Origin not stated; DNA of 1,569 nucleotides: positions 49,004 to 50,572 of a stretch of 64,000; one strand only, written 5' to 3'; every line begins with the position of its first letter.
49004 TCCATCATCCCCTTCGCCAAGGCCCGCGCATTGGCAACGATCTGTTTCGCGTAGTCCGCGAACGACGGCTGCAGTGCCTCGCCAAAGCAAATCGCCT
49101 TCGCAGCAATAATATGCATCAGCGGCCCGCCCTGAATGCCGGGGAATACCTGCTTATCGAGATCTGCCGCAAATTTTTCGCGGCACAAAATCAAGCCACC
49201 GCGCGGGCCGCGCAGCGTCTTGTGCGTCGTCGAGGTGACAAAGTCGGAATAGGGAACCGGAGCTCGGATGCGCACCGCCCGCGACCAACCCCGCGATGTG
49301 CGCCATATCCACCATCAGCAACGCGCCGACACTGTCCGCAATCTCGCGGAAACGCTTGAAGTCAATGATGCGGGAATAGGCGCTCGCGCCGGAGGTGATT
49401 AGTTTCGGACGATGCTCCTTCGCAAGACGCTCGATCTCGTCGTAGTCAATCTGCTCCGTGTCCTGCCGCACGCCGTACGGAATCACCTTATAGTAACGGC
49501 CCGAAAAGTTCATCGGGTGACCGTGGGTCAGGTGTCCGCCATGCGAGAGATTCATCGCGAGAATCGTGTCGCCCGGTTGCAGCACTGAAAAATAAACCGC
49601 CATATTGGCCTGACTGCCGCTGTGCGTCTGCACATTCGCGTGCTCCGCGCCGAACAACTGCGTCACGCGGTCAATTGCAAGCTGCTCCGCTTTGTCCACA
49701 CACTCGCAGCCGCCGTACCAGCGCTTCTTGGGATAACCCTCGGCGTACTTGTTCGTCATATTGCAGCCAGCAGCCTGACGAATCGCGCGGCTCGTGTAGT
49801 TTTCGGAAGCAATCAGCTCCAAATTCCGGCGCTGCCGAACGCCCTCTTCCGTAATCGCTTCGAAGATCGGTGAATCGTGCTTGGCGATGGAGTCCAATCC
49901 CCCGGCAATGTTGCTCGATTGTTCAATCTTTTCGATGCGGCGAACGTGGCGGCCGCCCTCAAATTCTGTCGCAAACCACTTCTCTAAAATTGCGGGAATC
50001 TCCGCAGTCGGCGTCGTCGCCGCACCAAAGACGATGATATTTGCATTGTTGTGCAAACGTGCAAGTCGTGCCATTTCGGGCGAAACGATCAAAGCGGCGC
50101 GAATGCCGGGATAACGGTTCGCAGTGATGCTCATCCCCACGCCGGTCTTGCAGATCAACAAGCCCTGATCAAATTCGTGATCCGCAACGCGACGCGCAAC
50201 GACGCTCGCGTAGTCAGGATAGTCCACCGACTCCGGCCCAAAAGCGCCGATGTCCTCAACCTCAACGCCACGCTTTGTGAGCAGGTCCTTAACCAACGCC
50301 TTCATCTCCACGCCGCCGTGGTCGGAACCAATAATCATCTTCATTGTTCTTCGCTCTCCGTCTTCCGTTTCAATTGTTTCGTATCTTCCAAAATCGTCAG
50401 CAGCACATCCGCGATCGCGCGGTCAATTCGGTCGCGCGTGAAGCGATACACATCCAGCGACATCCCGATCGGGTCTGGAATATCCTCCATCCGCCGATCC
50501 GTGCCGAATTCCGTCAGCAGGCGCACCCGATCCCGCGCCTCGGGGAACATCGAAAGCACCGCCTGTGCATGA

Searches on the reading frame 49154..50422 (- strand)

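Call 14: search_protein_families(library=ncbifam, proteins=[window:49154-50422:-], max_evalue=1e-15)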
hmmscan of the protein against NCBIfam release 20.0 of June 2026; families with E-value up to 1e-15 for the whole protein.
window:49154-50422:- (422 aa): 11 families
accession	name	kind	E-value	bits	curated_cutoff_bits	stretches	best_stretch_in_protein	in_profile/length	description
NF000586.1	PRK00011.1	subfamily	1.3e-100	337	335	1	185-387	3-205/404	serine hydroxymethyltransferase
NF010094.0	PRK13580.1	equivalog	7e-71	239.3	735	2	286-384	170-268/496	glycine hydroxymethyltransferase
NF004051.0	PRK05571.1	subfamily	9.3e-50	168.3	135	1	27-169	2-145/149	ribose-5-phosphate isomerase B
TIGR00689.1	rpiB_lacA_lacB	subfamily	7.3e-49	165.4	88.3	1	30-169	2-142/145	RpiB/LacA/LacB family sugar-phosphate isomerase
TIGR01120.1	rpiB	equivalog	1.8e-48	164.1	138.65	1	28-169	1-142/143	ribose 5-phosphate isomerase B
TIGR02133.1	RPI_actino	equivalog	1.5e-29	102.8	168.2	1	27-166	1-142/148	ribose-5-phosphate isomerase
NF006381.0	PRK08622.1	equivalog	1.4e-25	90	234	1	27-170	1-145/171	galactose-6-phosphate isomerase subunit LacB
NF051858.1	EryPhIsonDerIRhiz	equivalog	2.5e-24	86.1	240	1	27-163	1-140/150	D-erythrulose-4-phosphate isomerase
NF006380.0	PRK08621.1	equivalog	4.2e-23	82.3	164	1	27-167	1-139/142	galactose-6-phosphate isomerase subunit LacA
TIGR01119.1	lacB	equivalog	7.8e-19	68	312.55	1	27-160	1-134/171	galactose-6-phosphate isomerase subunit LacB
NF009258.0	PRK12615.1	equivalog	2.4e-18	66.6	325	1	27-159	1-133/171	galactose-6-phosphate isomerase subunit LacB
